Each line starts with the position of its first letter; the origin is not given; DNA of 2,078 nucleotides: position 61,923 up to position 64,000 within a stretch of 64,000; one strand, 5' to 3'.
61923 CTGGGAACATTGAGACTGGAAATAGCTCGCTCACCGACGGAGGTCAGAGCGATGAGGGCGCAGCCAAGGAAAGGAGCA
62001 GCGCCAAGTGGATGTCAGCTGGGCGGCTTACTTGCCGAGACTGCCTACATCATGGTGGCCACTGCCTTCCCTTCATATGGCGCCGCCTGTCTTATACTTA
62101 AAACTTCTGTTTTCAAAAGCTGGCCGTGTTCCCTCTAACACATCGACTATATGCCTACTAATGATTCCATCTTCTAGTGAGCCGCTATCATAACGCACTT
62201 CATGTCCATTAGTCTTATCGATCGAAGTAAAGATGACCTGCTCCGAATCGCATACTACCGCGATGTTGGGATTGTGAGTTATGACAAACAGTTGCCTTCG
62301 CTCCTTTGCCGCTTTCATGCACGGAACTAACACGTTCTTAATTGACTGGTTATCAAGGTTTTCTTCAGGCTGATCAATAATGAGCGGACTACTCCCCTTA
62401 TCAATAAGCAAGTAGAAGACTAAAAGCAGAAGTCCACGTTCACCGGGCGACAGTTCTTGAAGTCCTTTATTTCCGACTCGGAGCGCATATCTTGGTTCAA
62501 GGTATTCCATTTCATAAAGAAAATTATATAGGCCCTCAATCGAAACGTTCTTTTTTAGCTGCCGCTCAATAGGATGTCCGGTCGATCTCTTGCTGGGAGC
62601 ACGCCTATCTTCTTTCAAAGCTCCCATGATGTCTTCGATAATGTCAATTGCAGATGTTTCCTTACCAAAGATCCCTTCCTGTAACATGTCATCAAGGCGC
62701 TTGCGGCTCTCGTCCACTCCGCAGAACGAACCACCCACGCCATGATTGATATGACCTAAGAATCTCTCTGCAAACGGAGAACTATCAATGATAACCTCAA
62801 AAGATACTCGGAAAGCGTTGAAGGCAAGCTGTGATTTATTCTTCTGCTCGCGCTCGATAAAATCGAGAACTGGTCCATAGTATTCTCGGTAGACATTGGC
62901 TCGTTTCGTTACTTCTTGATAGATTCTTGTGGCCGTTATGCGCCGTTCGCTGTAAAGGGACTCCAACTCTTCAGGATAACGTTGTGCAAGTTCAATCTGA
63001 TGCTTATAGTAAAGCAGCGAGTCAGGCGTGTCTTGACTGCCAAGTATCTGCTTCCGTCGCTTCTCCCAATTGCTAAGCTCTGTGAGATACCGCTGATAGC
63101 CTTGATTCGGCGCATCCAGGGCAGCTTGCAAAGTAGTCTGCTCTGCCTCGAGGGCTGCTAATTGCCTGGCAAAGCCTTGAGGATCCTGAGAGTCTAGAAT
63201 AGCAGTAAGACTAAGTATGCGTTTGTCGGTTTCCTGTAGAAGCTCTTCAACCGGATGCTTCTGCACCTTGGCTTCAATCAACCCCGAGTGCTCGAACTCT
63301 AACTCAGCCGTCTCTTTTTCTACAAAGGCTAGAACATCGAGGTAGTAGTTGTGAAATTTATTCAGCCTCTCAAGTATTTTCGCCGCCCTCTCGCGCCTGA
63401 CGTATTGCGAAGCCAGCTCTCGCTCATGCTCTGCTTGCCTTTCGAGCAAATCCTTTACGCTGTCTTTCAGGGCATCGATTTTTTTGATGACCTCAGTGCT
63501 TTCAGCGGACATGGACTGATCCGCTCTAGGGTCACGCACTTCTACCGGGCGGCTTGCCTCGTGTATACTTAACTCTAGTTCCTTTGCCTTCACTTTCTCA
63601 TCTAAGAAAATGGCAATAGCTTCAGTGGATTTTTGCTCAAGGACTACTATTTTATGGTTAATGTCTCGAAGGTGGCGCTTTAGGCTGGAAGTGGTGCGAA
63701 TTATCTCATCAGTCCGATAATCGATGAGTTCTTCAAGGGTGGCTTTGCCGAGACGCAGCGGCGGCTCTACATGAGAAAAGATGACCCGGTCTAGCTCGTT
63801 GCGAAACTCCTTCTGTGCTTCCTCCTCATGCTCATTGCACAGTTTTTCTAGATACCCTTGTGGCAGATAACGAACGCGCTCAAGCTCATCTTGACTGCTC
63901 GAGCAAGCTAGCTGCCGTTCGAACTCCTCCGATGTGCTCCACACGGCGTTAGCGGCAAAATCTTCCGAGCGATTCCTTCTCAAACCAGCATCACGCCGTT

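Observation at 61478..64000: Low-GC segment at the right edge with a 5'-partial SMC-like ABC ATPase, bounded by an 11-bp repeat array and an FG-GAP gene fragment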

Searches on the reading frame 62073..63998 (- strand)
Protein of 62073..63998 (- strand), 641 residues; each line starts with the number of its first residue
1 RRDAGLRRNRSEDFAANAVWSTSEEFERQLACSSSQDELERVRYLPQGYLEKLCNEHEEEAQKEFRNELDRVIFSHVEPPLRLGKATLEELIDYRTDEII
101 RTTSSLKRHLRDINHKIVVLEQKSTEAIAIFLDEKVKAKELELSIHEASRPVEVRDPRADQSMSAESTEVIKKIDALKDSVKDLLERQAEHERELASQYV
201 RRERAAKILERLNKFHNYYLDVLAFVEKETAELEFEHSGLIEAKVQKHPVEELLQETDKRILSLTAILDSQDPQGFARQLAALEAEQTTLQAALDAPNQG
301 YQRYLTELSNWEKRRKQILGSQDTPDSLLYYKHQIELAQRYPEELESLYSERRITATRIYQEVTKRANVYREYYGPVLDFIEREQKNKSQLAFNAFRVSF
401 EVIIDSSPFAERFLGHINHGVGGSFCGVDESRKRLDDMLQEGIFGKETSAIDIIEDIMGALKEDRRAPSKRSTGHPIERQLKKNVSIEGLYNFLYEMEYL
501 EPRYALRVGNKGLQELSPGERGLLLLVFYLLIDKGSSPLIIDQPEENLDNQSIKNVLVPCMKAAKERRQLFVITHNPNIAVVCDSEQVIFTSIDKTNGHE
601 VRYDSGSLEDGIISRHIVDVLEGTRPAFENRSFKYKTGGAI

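Call 7: search_protein_families(library=pfam, proteins=[window:62073-63998:-], max_evalue=1)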
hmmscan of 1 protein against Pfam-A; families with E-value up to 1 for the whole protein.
window:62073-63998:- (641 aa): 6 families
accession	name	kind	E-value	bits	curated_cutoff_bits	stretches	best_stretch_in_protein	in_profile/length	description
PF13304.12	AAA_21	-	3.7e-07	31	27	1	514-579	236-302/304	AAA domain, putative AbiEii toxin, Type IV TA system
PF02463.25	SMC_N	-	2.5e-05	24.2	40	1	163-587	83-209/220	RecF/RecN/SMC N terminal domain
PF16326.10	ABC_tran_CTD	-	0.12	13.1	32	1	278-310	15-45/69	ABC transporter C-terminal domain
PF09981.14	DUF2218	-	0.17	12.8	29.1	0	46-112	9-76/88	Uncharacterized protein conserved in bacteria (DUF2218)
PF14563.12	DUF4444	-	0.49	10.5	31.6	0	418-430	7-19/42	Domain of unknown function (DUF4444)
PF20996.2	DUF5581_N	-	0.83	10.1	25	1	238-295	81-138/169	Family of unknown function (DUF5581) N-terminal domain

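Call 8: search_protein_families(library=padloc, proteins=[window:62073-63998:-], max_evalue=1)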
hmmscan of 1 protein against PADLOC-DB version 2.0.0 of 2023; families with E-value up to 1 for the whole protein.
window:62073-63998:- (641 aa): 15 families
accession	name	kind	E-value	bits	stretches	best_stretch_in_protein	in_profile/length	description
PDLC02208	Ppl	-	9.4e-16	55.1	1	513-631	774-888/894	-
PDLC04135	mad3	-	4.9e-09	34.2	1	176-584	116-332/374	mads_3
PDLC04678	PDC-M49A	-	4.1e-08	30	1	538-601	571-634/681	-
PDLC02980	AriA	-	2.7e-07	28.9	1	514-579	236-302/304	-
PDLC04164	AriA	-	9.1e-07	26.7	1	512-590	168-246/253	-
PDLC04679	PDC-M49A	-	1.9e-06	24.8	1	533-602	426-495/541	-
PDLC00075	GajA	-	4.9e-06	23.3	1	511-591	244-321/536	AAA ATPase domain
PDLC04213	HEC-02A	-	3.4e-05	21.6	1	523-607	220-308/337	-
PDLC04182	HEC-01A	-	5.5e-05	20.3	1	524-588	292-359/406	-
PDLC04680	PDC-M49A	-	6.5e-05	19.7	1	507-603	530-625/674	-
PDLC02982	AriAB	-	0.00032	17.5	1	514-581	217-283/570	-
PDLC02335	AbiLi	-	0.00038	17.6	1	346-598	133-255/326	AbiLi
PDLC03878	NsnB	-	0.00071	17.4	1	523-579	224-280/345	-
PDLC04174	HEC-01A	-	0.011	13.1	1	536-608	169-240/264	-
PDLC04176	HEC-01A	-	0.014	12.7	1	530-598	271-337/371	-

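Call 9: search_protein_families(library=ncbifam, proteins=[window:62073-63998:-], max_evalue=1)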
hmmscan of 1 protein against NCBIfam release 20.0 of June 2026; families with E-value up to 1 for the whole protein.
window:62073-63998:- (641 aa): 12 families
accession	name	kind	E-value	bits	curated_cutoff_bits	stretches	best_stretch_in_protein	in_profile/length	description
NF045780.1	TrlF_fam_ATP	equivalog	4e-97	327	350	1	12-636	366-944/944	TrlF family AAA-like ATPase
NF045781.1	Spaf1101_AAA_ATP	equivalog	1.6e-28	99.7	475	1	477-637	673-834/836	Spaf_1101 family AAA-like ATPase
NF042955.1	Ppl_antiphage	equivalog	1.4e-20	72.9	1000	1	510-631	761-878/882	anti-phage protein Ppl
TIGR02857.1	CydD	equivalog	0.00059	18.9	435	1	500-585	444-525/529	thiol reductant ABC exporter subunit CydD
TIGR03608.1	L_ocin_972_ABC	subfamily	0.00062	19.3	254.85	1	511-585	130-202/206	putative bacteriocin export ABC transporter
TIGR02868.1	CydC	equivalog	0.0069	15.1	329.05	1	510-577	467-530/530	thiol reductant ABC exporter subunit CydC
NF040873.1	AztA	equivalog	0.029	13.9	220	1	510-581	114-183/191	zinc ABC transporter ATP-binding protein AztA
NF008364.0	PRK11160.1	equivalog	0.071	11.7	630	1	507-576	469-534/575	heme ABC transporter ATP-binding protein/permease CydC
NF053712.1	repair_DEAH_YoaA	equivalog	0.072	11.8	680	1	104-302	244-433/630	DNA repair helicase YoaA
TIGR02211.1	LolD_lipo_ex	equivalog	0.089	12.3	307.75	1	514-583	140-208/221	lipoprotein-releasing ABC transporter ATP-binding protein LolD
TIGR01842.1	type_I_sec_PrtD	subfamily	0.12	10.9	510.15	1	504-584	444-521/544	type I secretion system permease/ATPase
NF053840.1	MnTportMntADein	equivalog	0.21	11.1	400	1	510-587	128-204/240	manganese ABC transporter ATP-binding protein MntA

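Call 10: find_homologous_proteins(query=window:62073-63998:-)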
Query window:62073-63998:- (641 aa): 24 proteins with E <= 0.001 among 8000 candidates.
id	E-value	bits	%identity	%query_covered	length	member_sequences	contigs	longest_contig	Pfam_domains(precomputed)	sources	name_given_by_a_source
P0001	0.0e+0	1406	100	100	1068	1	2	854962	PF02463.26,PF13304.13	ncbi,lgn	ncbi:MAG: hypothetical protein U1A78_25810 [Polyangia bacterium]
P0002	2.7e-223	761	55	100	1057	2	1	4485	PF02463.26,PF13304.13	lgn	-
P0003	1.3e-171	591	45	100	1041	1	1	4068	PF02463.26,PF13304.13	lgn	-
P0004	4.8e-169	582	45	100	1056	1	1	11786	PF02463.26,PF13304.13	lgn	-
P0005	5.1e-158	546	46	100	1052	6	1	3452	PF13175.13,PF02463.26,PF13304.13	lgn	-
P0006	4.6e-105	371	35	98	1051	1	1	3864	PF13476.13,PF02463.26,PF13304.13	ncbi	-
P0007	6.8e-59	218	45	44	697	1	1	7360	-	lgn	-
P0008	6.0e-29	119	24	96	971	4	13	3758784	PF02463.26,PF13304.13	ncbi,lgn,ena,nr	ncbi:hypothetical protein sphantq_03717 [Sphingobium sp. AntQ-1]|nr:AAA family ATPase [Sphingobium s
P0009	7.3e-29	119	27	96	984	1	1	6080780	PF02463.26,PF13304.13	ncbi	ncbi:MAG: TrlF family AAA-like ATPase [Verrucomicrobiota bacterium]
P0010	1.3e-27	115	24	96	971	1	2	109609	PF02463.26,PF13304.13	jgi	jgi:energy-coupling factor transporter ATP-binding protein EcfA2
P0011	1.9e-27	114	24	96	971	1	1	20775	PF02463.26,PF13304.13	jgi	jgi:hypothetical protein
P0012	3.3e-27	114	25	96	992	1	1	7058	PF02463.26,PF13304.13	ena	-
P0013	8.1e-27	112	24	96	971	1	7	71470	PF02463.26,PF13304.13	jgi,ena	jgi:energy-coupling factor transporter ATP-binding protein EcfA2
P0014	8.7e-27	112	24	96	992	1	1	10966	PF02463.26,PF13304.13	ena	-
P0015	8.7e-27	112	24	96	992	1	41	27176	PF02463.26,PF13304.13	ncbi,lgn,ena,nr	ncbi:MAG: ATP-binding protein [Pseudonocardiaceae bacterium]|nr:MAG: ATP-binding protein [Pseudonoca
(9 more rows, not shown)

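Call 11: find_encoding_contigs(protein=P0001, flank=10000, max_places=4)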
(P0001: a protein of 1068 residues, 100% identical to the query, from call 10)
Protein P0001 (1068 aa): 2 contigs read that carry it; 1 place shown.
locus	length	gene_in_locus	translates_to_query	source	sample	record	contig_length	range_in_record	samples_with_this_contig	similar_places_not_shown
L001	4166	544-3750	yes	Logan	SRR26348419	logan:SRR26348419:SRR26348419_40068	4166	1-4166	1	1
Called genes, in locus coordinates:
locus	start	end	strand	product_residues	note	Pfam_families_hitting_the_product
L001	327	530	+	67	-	-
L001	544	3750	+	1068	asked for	PF02463:SMC_N, PF13304:AAA_21 (faint)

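Call 13: search_protein_families(library=ncbifam, proteins=[P0001, L001:327-530:+], max_evalue=0.1)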
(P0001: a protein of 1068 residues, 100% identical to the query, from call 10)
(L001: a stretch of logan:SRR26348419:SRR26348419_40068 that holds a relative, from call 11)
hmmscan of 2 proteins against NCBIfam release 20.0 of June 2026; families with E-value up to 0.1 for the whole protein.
P0001 (1068 aa): 24 families
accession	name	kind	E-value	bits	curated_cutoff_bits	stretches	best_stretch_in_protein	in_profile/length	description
NF045780.1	TrlF_fam_ATP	equivalog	8.5e-188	627.1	350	1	11-1063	1-944/944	TrlF family AAA-like ATPase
NF045781.1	Spaf1101_AAA_ATP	equivalog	3.6e-36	124.9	475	2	904-1064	673-834/836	Spaf_1101 family AAA-like ATPase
NF042955.1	Ppl_antiphage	equivalog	9.6e-28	96.6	1000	2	937-1058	761-878/882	anti-phage protein Ppl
TIGR03608.1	L_ocin_972_ABC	subfamily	4e-08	33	254.85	2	938-1012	130-202/206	putative bacteriocin export ABC transporter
TIGR02857.1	CydD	equivalog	2.5e-05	23.4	435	1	928-1012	445-525/529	thiol reductant ABC exporter subunit CydD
TIGR02211.1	LolD_lipo_ex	equivalog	0.0001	21.9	307.75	0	941-1010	140-208/221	lipoprotein-releasing ABC transporter ATP-binding protein LolD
TIGR04521.1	ECF_ATPase_2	equivalog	0.00013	21.1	330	1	360-407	5-53/279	energy-coupling factor transporter ATPase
TIGR03375.1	type_I_sec_LssB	subfamily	0.00015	20.2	693.1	1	929-1010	591-668/696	type I secretion system permease/ATPase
NF040873.1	AztA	equivalog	0.00016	21.3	220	0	937-1008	114-183/191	zinc ABC transporter ATP-binding protein AztA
TIGR02868.1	CydC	equivalog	0.00016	20.5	329.05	1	938-1004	468-530/530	thiol reductant ABC exporter subunit CydC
NF010068.0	PRK13548.1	equivalog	0.00072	18.7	261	0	376-406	21-52/261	heme ABC transporter ATP-binding protein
NF047739.1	antiphage_MADS3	equivalog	0.001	18.3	420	0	943-1028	317-400/427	methylation-associated defense system AAA family ATPase MAD3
TIGR01978.1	sufC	equivalog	0.0013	18.2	212.8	0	376-413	16-54/243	Fe-S cluster assembly ATPase SufC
TIGR01842.1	type_I_sec_PrtD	subfamily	0.0036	15.9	510.15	0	931-1011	444-521/544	type I secretion system permease/ATPase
NF008428.0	PRK11264.1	equivalog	0.0081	15.4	406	0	966-1017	166-216/250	L-cystine ABC transporter ATP-binding protein TcyN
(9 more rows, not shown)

L001:327-530:+ (67 aa): 6 families
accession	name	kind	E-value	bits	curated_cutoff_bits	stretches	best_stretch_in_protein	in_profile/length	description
TIGR03070.1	couple_hipB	subfamily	0.0003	20.7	71.65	1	2-42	14-54/58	type II toxin-antitoxin system Y4mF family antitoxin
NF041951.1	phage_RstR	subfamily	0.00096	19.4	80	1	2-43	14-55/108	RstR family transcriptional repressor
NF007257.0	PRK09706.1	subfamily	0.013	15.3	101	1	3-43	18-58/135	transcriptional repressor DicA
NF007271.0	PRK09726.1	equivalog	0.026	14.5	79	1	3-44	25-66/88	type II toxin-antitoxin system antitoxin HipB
NF003162.0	PRK04140.1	equivalog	0.07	12.1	263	1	7-44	143-180/317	transcriptional regulator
NF047948.1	male_kill_WMK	equivalog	0.092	12.2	300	1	2-42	174-214/300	WO male-killing family protein Wmk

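Call 14: search_protein_families(library=pfam, proteins=[P0001, L001:327-530:+], max_evalue=0.1)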
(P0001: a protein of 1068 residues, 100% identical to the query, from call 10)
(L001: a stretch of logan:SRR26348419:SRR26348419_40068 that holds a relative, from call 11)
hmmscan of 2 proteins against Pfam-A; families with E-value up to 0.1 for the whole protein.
P0001 (1068 aa): 7 families
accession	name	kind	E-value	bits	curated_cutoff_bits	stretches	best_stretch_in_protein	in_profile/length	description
PF02463.25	SMC_N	-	3.2e-09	37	40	1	378-1014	17-209/220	RecF/RecN/SMC N terminal domain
PF13304.12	AAA_21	-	2e-07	31.8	27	1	941-1006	236-302/304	AAA domain, putative AbiEii toxin, Type IV TA system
PF13521.12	AAA_28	-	0.0038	17.9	27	0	388-552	2-161/164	AAA domain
PF02811.25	PHP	-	0.0047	17.7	26.4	1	19-78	1-54/164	PHP domain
PF13555.12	AAA_29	-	0.025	14.8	27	1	376-407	12-44/61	P-loop containing region of AAA domain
PF16326.10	ABC_tran_CTD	-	0.029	15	32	0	705-737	15-45/69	ABC transporter C-terminal domain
PF20720.3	nSTAND3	-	0.055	13.6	27.2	0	385-407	17-39/155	Novel STAND NTPase 3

L001:327-530:+ (67 aa): 3 families
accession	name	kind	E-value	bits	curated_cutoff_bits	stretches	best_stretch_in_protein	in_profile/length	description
PF01381.28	HTH_3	-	0.00096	19.6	23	1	2-42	8-48/55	Helix-turn-helix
PF13560.12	HTH_31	-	0.011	16.5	27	1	3-38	14-50/64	Helix-turn-helix domain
PF13443.12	HTH_26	-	0.052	14.2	22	1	2-43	9-51/63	Cro/C1-type HTH DNA-binding domain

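Call 18: find_related_loci(query=A1, collection=genome_contigs, flank=10000)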
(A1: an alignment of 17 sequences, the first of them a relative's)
Query A1 (1068 aa) in genome_contigs; peptide patterns used: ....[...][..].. (x = any residue, [..] = any of these).
600 stretches matched a pattern (row limit reached: there are more); 580 encode a relative of the query (tblastn E <= 1e-3); the best 80 are kept; 80 distinct loci.
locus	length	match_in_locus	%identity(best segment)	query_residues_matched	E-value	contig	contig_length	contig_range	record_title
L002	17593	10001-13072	37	9-1064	0e+0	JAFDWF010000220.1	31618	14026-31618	MAG: Actinomycetota bacterium isolate SZAS-14 LIN-594__220__length-31618, whole genome shotgun sequence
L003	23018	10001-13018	35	9-1062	1e-179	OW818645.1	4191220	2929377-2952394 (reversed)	metagenome genome assembly, chromosome: 1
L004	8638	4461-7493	33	3-1062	2e-173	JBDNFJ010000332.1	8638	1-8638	MAG: Gracilimonas sp. isolate concoct.115.WLB k141_898307, whole genome shotgun sequence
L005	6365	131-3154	32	8-1064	6e-174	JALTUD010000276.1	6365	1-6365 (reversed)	MAG: Flavobacteriales bacterium isolate S147_maxbin2_scaf2bin.065_VB S147_NODE_2515_length_6365_cov_4.737897, whole geno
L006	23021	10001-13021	34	4-1062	2e-168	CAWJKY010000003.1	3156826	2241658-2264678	MAG: uncultured Alphaproteobacteria bacterium isolate MFD02416.bin.1.58 genome assembly, contig: contig_90, whole genome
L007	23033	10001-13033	32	2-1062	3e-168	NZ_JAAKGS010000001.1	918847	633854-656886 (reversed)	Sphingobacterium sp. SGR-19 1, whole genome shotgun sequence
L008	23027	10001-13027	32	7-1064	3e-167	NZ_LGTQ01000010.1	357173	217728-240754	Jiulongibacter sediminis strain JN14-9 contig10, whole genome shotgun sequence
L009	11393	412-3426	34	9-1066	1e-168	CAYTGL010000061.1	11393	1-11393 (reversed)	MAG TPA_asm: uncultured Chromatiales bacterium isolate SRP344714_co2_391 genome assembly, contig: NODE_14950_length_1139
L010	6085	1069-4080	33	10-1062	2e-163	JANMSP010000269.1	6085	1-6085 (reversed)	MAG: Pyrinomonadaceae bacterium isolate SOY_29_metabat_399 SOY_29_k141_979891, whole genome shotgun sequence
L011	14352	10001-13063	33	12-1062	2e-159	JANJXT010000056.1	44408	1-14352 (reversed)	MAG: Thiobacillus sp. isolate RS343_metabat.bin.5 RS343_k141_180705, whole genome shotgun sequence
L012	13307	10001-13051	33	12-1063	8e-154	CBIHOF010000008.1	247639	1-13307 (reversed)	MAG TPA_asm: uncultured Comamonadaceae bacterium isolate SRR18156213_binner123_Refined_22 genome assembly, contig: ERZ27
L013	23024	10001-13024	32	10-1062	2e-152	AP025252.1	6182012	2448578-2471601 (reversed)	Bryobacterales bacterium F-183 DNA, nearly complete genome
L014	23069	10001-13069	33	10-1062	2e-150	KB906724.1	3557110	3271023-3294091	Oxalobacteraceae bacterium AB_14 genomic scaffold OxaIDRAFT_scaffold00001.1, whole genome shotgun sequence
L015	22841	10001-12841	38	11-1062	2e-149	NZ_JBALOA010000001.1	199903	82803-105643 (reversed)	Neobacillus drentensis strain JJ1737 JJ-1737_contig_1, whole genome shotgun sequence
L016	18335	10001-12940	33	11-1062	1e-157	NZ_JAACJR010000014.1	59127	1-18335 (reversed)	Sediminibacterium soli strain WSJ-3 wsj-3_14, whole genome shotgun sequence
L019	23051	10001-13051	33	12-1063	1e-144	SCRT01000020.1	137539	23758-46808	MAG: Nevskiaceae bacterium isolate FW106-02_bin.14 FW106-02_bin.14-18307, whole genome shotgun sequence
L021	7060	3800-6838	30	4-1064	2e-137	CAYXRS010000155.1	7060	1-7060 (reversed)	MAG TPA_asm: uncultured Gemmatimonadaceae bacterium isolate SRP217488_co1_28 genome assembly, contig: NODE_10335_length_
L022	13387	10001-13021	33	8-1063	5e-137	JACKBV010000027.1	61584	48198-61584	MAG: Ardenticatenaceae bacterium isolate HK-STAS-CHLO-30 HK-STAS-CHLO-30_27, whole genome shotgun sequence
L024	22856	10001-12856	36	8-1064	4e-136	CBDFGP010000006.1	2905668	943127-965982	MAG: Hymenobacter sp. isolate 0e7d811c-7abb-4909-ace6-e0e12610e887 genome assembly, contig: contig_6, whole genome shotg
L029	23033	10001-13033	30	11-1062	2e-131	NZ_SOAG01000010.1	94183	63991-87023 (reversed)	Myroides indicus strain DSM 28213 Ga0196853_110, whole genome shotgun sequence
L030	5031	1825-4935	31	3-1063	1e-131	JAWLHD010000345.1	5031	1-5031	MAG: Anaerohalosphaeraceae bacterium isolate 30dZY2.bin.36 NODE_20454_length_5031_cov_2.742498, whole genome shotgun seq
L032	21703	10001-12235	34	295-1062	1e-127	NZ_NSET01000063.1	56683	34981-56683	Xanthomonas maliensis strain LMG 27592 LMG27592_contig_63, whole genome shotgun sequence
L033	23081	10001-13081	29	3-1062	2e-127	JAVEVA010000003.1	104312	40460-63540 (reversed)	MAG: Thauera sp. isolate BF4_105 NODE_510_length_104312_cov_12.964026_Biofilm4, whole genome shotgun sequence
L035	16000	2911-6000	29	1-1062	1e-122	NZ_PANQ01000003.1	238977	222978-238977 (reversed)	MAG: Porticoccus sp. isolate SAT26 243254, whole genome shotgun sequence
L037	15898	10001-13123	32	1-1063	1e-138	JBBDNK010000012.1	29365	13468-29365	MAG: Aquisalimonadaceae bacterium isolate LejiaB_62_64 Lejia_B_1893_length_29365_cov_38, whole genome shotgun sequence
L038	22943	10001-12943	31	11-1063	2e-119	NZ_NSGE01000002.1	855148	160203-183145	Mesorhizobium sp. WSM3862 contig_2, whole genome shotgun sequence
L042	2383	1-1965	37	400-1062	6e-125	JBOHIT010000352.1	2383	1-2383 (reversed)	MAG: Bradyrhizobium sp. isolate H1-B2_metawrap_bin.10 k127_61901, whole genome shotgun sequence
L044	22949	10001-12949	33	4-1062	1e-113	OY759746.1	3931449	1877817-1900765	MAG: Spirochaetia bacterium isolate 37a8ee1d-4d30-4a0d-bbf4-d03c19003557 genome assembly, chromosome: 1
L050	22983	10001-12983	33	6-1062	2e-105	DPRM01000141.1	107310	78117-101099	MAG TPA_asm: Prolixibacteraceae bacterium isolate UBA8504 contig_90052, whole genome shotgun sequence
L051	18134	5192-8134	31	11-1063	2e-118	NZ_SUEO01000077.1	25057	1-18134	MAG: Mesorhizobium sp. isolate N.Ca.ET.094.01.2 NODE_77_length_25057_cov_7.380050, whole genome shotgun sequence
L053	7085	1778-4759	29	11-1064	1e-102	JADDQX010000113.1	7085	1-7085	MAG: Actinomycetota bacterium isolate MB1_2 AB19_MB1_1058_length_7242_cov_66, whole genome shotgun sequence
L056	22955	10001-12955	29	6-1064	9e-89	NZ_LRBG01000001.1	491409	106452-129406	Paraburkholderia monticola strain JC2948 10.BMJC2948.1.00001, whole genome shotgun sequence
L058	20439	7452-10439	26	11-1064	2e-84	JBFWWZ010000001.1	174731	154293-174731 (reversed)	MAG: Microbacteriaceae bacterium isolate CA_2019_TPBS_129 NODE_754_length_174731_cov_5.245848_TPBS, whole genome shotgun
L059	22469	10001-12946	28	7-1063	5e-83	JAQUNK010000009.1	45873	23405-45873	MAG: Candidatus Omnitrophota bacterium isolate STD1_176 NODE_1532_length_45873_cov_16.656189_Sandtown_D1, whole genome s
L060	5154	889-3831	29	11-1063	3e-83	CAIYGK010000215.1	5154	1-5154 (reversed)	MAG: uncultured beta proteobacterium isolate MJ-time_bin-3150 genome assembly, contig: bin-3150:215/759, whole genome sh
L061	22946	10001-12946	28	11-1064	4e-83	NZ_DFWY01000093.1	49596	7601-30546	MAG: Polaromonas sp. UBA4122 UBA4122_contig_2502, whole genome shotgun sequence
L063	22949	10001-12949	27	2-1063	8e-82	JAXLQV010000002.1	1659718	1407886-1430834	MAG: Thermoanaerobaculia bacterium isolate STL-ACI12 C1.273.fa-2, whole genome shotgun sequence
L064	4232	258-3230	27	3-1063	2e-80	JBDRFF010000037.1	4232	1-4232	MAG: Candidatus Omnitrophota bacterium isolate MEGAHIT-group-1.354 k141_10114094, whole genome shotgun sequence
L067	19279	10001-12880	34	4-1066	1e-128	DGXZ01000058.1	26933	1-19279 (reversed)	MAG TPA_asm: Spartobacteria bacterium UBA5019 UBA5019_contig_3099, whole genome shotgun sequence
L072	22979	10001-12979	29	11-1063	4e-93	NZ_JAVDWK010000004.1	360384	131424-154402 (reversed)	Arthrobacter sp. BE255 Ga0454558_04, whole genome shotgun sequence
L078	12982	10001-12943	27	10-1064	8e-69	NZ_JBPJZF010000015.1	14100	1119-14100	Variovorax sp. LT1R16 NODE_15_length_14100_cov_45.399944, whole genome shotgun sequence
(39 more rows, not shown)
